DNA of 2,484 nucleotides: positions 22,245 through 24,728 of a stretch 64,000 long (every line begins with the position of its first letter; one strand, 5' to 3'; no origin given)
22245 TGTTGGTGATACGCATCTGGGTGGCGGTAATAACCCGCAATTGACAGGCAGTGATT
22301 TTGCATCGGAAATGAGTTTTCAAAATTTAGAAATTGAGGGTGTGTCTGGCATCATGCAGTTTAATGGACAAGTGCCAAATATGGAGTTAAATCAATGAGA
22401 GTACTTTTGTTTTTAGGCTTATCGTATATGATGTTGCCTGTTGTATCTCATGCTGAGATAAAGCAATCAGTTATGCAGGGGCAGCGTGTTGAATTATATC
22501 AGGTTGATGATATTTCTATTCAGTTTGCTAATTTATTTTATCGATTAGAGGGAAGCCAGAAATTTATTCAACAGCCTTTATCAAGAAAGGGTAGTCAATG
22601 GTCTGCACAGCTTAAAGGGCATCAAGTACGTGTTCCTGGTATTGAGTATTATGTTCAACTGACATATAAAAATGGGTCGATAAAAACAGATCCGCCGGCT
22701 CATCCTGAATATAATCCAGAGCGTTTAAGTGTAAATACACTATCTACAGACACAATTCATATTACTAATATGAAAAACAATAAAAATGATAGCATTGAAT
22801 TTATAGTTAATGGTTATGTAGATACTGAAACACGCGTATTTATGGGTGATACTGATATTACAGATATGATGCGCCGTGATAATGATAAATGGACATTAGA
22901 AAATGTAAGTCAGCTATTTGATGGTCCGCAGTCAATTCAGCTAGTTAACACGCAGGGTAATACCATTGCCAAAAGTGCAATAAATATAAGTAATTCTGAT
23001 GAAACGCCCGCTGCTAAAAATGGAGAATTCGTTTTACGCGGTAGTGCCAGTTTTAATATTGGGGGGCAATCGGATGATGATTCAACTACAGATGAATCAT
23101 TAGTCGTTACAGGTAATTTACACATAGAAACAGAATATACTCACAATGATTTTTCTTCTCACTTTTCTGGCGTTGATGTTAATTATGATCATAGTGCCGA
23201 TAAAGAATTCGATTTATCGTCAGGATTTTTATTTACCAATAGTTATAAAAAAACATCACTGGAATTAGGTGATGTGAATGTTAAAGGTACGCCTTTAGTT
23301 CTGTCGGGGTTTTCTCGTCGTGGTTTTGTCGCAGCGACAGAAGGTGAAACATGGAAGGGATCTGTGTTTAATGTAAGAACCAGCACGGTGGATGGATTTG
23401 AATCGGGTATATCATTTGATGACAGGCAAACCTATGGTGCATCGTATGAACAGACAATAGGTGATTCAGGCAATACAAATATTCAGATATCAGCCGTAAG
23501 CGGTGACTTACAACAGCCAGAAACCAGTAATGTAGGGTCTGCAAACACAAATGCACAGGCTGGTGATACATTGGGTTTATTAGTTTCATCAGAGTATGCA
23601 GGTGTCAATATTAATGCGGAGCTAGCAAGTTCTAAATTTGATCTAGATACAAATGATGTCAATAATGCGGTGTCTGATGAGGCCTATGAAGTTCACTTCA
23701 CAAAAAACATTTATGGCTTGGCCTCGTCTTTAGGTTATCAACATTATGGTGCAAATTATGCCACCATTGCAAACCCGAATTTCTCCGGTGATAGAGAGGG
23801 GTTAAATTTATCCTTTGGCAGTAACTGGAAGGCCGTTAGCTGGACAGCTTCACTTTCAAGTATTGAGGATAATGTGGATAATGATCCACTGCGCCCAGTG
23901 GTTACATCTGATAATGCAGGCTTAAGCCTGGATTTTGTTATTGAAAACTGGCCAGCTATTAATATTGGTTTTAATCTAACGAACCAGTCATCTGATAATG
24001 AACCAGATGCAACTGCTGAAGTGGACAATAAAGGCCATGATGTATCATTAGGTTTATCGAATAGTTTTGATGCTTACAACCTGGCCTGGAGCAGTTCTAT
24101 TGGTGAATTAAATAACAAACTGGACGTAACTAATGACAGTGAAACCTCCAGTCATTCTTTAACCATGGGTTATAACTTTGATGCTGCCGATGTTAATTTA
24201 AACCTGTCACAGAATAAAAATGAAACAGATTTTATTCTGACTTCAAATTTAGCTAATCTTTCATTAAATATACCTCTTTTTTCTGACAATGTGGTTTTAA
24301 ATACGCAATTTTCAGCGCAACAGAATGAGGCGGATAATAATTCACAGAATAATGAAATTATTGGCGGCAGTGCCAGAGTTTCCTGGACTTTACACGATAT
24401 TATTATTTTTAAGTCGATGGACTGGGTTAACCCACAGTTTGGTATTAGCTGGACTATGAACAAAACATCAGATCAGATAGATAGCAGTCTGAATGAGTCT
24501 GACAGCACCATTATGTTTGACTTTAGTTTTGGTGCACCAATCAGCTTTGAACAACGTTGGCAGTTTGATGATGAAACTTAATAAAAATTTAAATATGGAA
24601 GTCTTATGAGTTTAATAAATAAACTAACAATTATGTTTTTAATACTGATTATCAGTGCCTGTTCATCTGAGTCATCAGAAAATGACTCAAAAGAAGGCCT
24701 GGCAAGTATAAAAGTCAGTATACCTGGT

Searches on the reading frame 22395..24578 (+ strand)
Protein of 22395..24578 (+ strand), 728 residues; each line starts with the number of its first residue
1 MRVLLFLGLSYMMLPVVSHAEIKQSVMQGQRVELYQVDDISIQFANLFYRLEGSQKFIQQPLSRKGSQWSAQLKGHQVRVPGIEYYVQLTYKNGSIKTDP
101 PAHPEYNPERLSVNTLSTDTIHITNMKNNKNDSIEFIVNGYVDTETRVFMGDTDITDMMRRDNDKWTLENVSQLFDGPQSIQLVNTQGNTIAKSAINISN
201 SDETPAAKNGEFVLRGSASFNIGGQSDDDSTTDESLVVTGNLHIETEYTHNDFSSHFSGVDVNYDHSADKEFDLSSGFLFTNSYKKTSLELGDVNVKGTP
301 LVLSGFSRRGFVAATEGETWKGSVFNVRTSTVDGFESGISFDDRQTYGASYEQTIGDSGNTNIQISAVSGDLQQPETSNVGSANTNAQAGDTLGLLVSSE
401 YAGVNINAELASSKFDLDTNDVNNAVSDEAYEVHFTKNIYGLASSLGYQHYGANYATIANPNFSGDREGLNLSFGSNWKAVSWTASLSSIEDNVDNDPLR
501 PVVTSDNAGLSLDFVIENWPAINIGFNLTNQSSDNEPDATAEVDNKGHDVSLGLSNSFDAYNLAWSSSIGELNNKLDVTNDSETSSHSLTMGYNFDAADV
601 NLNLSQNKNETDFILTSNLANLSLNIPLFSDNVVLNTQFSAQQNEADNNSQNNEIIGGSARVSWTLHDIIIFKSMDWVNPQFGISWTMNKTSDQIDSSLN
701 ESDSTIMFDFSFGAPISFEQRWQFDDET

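Call 6: search_protein_families(library=pfam, proteins=[window:22395-24578:+], max_evalue=0.01)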
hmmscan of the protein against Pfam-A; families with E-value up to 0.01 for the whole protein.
window:22395-24578:+ (728 aa): 0 families

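Call 7: search_protein_families(library=ncbifam, proteins=[window:22395-24578:+], max_evalue=0.01)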
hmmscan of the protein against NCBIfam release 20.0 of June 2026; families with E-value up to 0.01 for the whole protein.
window:22395-24578:+ (728 aa): 0 families

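Call 21: search_solved_structures(query=window:22395-24578:+, max_evalue=1)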
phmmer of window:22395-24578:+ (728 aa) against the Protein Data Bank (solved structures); distinct sequences matched with E-value up to 1: 0.

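Call 30: find_related_loci(query=A3, collection=genome_contigs, flank=10000)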
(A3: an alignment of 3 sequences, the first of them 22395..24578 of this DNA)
Query A3 (728 aa) in genome_contigs; peptide patterns used: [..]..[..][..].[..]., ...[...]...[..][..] (x = any residue, [..] = any of these).
62 stretches matched a pattern; 1 encode a relative of the query (tblastn E <= 1e-3); 1 distinct loci.
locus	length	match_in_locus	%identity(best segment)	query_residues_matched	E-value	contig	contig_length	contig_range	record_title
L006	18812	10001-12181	55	3-724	0e+0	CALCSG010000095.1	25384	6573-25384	MAG TPA_asm: uncultured Gammaproteobacteria bacterium isolate ERR2206791_bin.50_CONCOCT_v1.1_MAG genome assembly, contig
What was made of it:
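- Tried and rejected: It found only one locus (L006, call 30).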

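Call 35: find_related_loci(query=A3, collection=metagenome_contigs, flank=10000)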
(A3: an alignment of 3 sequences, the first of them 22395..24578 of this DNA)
Query A3 (728 aa) in metagenome_contigs; peptide patterns used: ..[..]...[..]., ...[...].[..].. (x = any residue, [..] = any of these).
244 stretches matched a pattern; 63 encode a relative of the query (tblastn E <= 1e-3); 62 distinct loci.
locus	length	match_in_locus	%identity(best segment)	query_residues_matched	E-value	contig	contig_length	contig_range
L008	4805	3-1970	27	73-720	1e-60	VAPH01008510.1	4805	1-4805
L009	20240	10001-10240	28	13-90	6e-9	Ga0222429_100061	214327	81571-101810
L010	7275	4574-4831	30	12-94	1e-8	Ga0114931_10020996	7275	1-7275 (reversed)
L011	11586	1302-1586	30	13-105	1e-7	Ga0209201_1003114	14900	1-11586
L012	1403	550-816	30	12-96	2e-7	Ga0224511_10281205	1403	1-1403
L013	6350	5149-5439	30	15-113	5e-7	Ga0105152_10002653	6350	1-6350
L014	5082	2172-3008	23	3-264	8e-7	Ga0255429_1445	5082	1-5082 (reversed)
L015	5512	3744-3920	36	38-94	1e-6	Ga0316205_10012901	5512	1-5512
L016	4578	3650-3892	28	12-88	1e-6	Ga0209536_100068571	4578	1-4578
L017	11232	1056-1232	36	38-94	1e-6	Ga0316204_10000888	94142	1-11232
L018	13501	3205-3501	26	4-90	4e-6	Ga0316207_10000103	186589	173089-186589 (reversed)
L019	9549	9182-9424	28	12-88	6e-6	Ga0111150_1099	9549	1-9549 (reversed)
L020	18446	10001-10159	40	38-88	7e-6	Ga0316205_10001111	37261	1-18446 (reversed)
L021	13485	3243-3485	28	12-90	8e-6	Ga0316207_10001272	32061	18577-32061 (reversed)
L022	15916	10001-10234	29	15-88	8e-6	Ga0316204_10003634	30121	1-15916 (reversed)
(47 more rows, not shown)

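Call 43: find_homologous_proteins(query=window:22395-24578:+, max_evalue=0.001)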
Query window:22395-24578:+ (728 aa): 33 proteins with E <= 0.001 among 8000 candidates.
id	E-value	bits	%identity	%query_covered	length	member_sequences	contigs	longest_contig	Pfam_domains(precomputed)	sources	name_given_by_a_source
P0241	0.0e+0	1604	99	100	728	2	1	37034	-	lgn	-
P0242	8.2e-289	978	60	99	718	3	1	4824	-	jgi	-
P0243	1.8e-262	891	55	98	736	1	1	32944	-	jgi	jgi:hypothetical protein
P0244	6.1e-261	886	54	99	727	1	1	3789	-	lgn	-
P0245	1.5e-257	874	53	98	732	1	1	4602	-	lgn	-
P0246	7.0e-256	869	54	98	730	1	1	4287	-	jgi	-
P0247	1.0e-248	845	53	99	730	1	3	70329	-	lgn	-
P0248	6.4e-238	810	56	88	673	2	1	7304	-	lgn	-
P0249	9.0e-237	806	51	99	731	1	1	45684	-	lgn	-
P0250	9.9e-234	796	51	97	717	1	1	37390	-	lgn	-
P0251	9.1e-228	776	48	99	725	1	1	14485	-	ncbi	-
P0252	1.7e-227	775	50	96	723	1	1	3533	-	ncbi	-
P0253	5.3e-225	767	49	99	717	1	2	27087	-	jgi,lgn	-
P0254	2.0e-220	752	46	99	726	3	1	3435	-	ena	-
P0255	5.3e-219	747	46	99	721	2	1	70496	-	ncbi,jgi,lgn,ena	-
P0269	2.3e-113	398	33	93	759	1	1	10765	-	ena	-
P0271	3.1e-70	255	29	93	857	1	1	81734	-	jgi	jgi:hypothetical protein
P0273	4.6e-66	242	28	95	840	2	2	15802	-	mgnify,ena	mgnify:FL=1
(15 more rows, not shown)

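Call 56: predict_structure(alignment_id=A4)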
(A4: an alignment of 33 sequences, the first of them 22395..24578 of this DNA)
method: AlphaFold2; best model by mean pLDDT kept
length: 728 residues; sequences in the alignment: 33
mean_pLDDT: 78.9   pTM: 0.53
mean pLDDT of the five models: 78.9, 77.1, 77.0, 76.4, 72.8
residues with pLDDT >= 90: 190; 70-90: 365; 50-70: 146; < 50: 27
segments of 3 or more residues with pLDDT < 50: 18-22, 200-203, 376-384, 672-674
pLDDT, mean of each block of 10 residues (from residue 1): 75 56 67 90 93 82 92 82 92 90 86 66 62 73 73 77 78 63 69 68 63 79 67 66 85 86 77 76 92 81 72 91 84 62 78 86 89 50 54 90 88 75 78 86 87 66 72 85 91 83 92 82 93 87 91 87 91 85 92 80 92 90 80 79 90 88 66 53 79 86 74 63 69
secondary structure, 60 per line:
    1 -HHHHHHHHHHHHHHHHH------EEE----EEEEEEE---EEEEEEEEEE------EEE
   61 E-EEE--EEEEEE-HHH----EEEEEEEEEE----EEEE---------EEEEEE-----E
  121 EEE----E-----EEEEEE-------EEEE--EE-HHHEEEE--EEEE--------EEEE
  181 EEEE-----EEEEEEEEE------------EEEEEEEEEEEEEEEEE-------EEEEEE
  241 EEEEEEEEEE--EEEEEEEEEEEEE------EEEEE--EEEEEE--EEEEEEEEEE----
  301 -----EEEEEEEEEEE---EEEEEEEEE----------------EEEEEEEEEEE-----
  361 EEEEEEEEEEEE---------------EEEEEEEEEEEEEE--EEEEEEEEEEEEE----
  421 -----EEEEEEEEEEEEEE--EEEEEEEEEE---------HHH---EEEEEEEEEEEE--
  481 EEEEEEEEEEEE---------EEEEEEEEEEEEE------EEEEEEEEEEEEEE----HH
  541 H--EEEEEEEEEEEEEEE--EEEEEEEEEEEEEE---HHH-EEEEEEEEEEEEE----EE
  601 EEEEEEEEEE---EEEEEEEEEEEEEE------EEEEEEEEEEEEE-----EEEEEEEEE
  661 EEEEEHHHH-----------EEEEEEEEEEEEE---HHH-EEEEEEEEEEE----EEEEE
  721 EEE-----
elements in order (helices of 4 or more, strands of 3 or more residues): H2-18 E25-27 E32-38 E42-51 E58-61 E63-65 E68-73 E82-91 E96-99 E109-114 E120-123 E134-139 E147-150 E159-162 E165-168 E177-184 E190-198 E211-227 E235-250 E253-265 E272-276 E279-284 E287-296 E306-316 E320-328 E345-355 E361-372 E388-401 E404-416 E426-439 E442-451 E467-478 E481-492 E502-514 E521-534 E544-558 E561-574 E582-594 E599-610 E614-627 E634-646 E652-665 H666-669 E681-693 E701-711 E716-723
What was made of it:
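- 22395..24581 (+): p728: outer-membrane beta-barrel of a new family, with a signal peptide, two N-terminal beta-sandwich domains and about 26 (26-28) transmembrane strands; the constant partner of the target. AF2 pLDDT 78.9 (call 56).
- Its AF2 model has about 26 long strands (call 56).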

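Call 59: fold_search(model_id=the predicted structure, library=pdb)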
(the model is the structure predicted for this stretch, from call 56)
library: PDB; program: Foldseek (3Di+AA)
matches with E <= 10: 825; with E <= 0.001: 317
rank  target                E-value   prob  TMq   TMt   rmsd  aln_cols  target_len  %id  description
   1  8h1r_D                1.2e-08  1.00  0.24  0.23  21.9       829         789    8  Crystal structure of LptDE-YifL complex (released 2023-10-25)
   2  6r2q_B                2.0e-08  1.00  0.45  0.49  13.0       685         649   10  Structure of the Mtr complex (released 2020-04-22)
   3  3ohn_A                6.0e-08  1.00  0.26  0.36  16.1       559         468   10  Crystal structure of the FimD translocation domain (released 2011-06-01)
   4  8agd_A                1.1e-07  1.00  0.29  0.22  12.6       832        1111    8  Full SDBC and SOD assembly (released 2023-04-12)
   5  6h7v_B                2.2e-07  1.00  0.26  0.28  25.8       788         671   10  Crystal structure of BauA, the Ferric preacinetobactin receptor from Acinetobacter baumannii (released 2018-10-10)
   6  7lhg_C                3.6e-07  1.00  0.34  0.32  15.8       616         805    9  Cryo-EM structure of E. coli P pilus tip assembly intermediate PapC-PapD-PapK-PapG in the first conformation (released 2021-08-11)
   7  7zgx_A                4.6e-07  1.00  0.29  0.25  12.1       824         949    8  S-layer Deinoxanthin Binding Complex, C1 symmetry (released 2022-07-13)
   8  6h7v_A                5.5e-07  1.00  0.27  0.29  24.5       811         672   10  Crystal structure of BauA, the Ferric preacinetobactin receptor from Acinetobacter baumannii (released 2018-10-10)
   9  9fy9_D                6.6e-07  1.00  0.34  0.36  14.9       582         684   10  Cryo-EM structure of the type 1 chaperone-usher pilus FimD-tip complex (FimDHGFC) - Conformer 1 (released 2025-06-04)
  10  5fr8_A                6.9e-07  1.00  0.27  0.28  21.0       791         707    8  Crystal structure of the siderophore receptor PirA from Acinetobacter baumannii (released 2016-05-11)
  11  5nec_B                6.9e-07  1.00  0.19  0.21  21.5       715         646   10  Crystal structure of the siderophore receptor PiuD from Pseudomonas aeruginosa (released 2018-02-07)
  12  6h7f_A                8.0e-07  1.00  0.26  0.28  24.2       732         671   11  Crystal structure of BauA, the Ferric preacinetobactin receptor from Acinetobacter baumannii in complex with Fe3+-Prea (released 2018-10-10)
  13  5ldt_A                1.0e-06  1.00  0.19  0.30  20.7       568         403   11  Crystal Structures of MOMP from Campylobacter jejuni (released 2016-10-26)
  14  1kmp                  1.1e-06  1.00  0.32  0.35  15.3       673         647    8  Crystal structure of the Outer Membrane Transporter FecA Complexed with Ferric Citrate (released 2002-03-06)
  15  3rfz_B                1.2e-06  1.00  0.35  0.34  15.2       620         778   10  Crystal structure of the FimD usher bound to its cognate FimC:FimH substrate (released 2011-06-01)
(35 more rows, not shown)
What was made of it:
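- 22395..24581 (+): Foldseek top hits are all OM barrels, best TM to MtrB 6r2q_B at 0.45/0.49, then LptD, FimD and PapC (call 59)
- Closest known: Barrel-plus-lipoprotein outer-membrane complexes: MtrCAB and LptDE. Same: p728 is a barrel of about 26 strands whose best structural matches are MtrB (TM 0.45/0.49) and LptD (call 59).
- Closest known: Two-partner secretion and chaperone-usher pathways. Same: FimD and PapC are among the structural hits, with TM 0.33-0.35 (call 59).
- All top Foldseek hits are OM barrels, with MtrB at TM 0.45/0.49 (call 59).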

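Call 63: find_encoding_contigs(protein=P0255, flank=10000, max_places=1)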
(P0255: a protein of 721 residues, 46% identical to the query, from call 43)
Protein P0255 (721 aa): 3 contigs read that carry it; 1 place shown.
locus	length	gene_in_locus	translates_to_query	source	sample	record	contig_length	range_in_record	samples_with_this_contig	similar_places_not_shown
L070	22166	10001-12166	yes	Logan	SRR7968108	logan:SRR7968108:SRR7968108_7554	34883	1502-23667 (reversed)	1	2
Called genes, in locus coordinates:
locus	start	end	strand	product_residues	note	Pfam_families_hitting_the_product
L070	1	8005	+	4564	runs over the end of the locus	-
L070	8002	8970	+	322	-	PF00041:fn3 (faint), PF25833:Fn3_SaeA_3rd (faint)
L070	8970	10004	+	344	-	-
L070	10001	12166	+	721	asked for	-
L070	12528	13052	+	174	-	PF00011:HSP20, PF17886:ArsA_HSP20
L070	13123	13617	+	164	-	PF00011:HSP20, PF17886:ArsA_HSP20 (weak)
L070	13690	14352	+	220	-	PF20572:DUF6781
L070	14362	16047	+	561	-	PF03109:ABC1, PF27536:UbiB_helical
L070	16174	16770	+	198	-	PF01292:Ni_hydr_CYTB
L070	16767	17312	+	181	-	-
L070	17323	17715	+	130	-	PF09086:DUF1924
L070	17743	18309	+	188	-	PF09626:DHC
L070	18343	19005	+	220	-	PF00072:Response_reg, PF00486:Trans_reg_C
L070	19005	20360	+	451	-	PF08521:2CSK_N, PF26769:HAMP_PhoQ (weak), PF00512:HisKA, PF02518:HATPase_c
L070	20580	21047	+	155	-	-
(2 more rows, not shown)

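Call 64: find_encoding_contigs(protein=P0271, flank=10000, max_places=1)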
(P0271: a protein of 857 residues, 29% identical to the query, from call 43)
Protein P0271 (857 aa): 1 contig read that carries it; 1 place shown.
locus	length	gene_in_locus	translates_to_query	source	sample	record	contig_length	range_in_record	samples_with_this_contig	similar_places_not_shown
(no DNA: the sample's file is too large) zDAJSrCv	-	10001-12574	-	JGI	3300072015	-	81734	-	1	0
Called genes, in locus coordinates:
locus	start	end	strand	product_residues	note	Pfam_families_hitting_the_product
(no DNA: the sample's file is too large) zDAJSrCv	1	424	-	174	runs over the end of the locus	PF04205:FMN_bind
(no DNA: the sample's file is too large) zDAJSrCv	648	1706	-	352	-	PF13609:Porin_4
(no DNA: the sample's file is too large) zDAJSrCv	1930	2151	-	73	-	PF09012:FeoC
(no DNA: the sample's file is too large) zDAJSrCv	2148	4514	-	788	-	PF00009:GTP_EFTU (faint), PF01926:MMR_HSR1, PF02421:FeoB_N, PF17910:FeoB_Cyto, PF07670:Gate, PF07664:FeoB_C, PF07670:Gate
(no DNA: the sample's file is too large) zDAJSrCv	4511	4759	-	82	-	PF04023:FeoA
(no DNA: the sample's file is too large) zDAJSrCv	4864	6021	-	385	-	PF04966:OprB (weak)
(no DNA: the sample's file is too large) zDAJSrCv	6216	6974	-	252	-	PF00106:adh_short, PF08659:KR, PF13561:adh_short_C2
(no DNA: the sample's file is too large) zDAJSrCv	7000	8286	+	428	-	PF02636:Methyltransf_28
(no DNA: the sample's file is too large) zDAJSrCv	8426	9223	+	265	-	PF02673:BacA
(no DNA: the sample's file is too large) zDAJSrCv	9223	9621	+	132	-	PF04892:VanZ-LLP1 (weak)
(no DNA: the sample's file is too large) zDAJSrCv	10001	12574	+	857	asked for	-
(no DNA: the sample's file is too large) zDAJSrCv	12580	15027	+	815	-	-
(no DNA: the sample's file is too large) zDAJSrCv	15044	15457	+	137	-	-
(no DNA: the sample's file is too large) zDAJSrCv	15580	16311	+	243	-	-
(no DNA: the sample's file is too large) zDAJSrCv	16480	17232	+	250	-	-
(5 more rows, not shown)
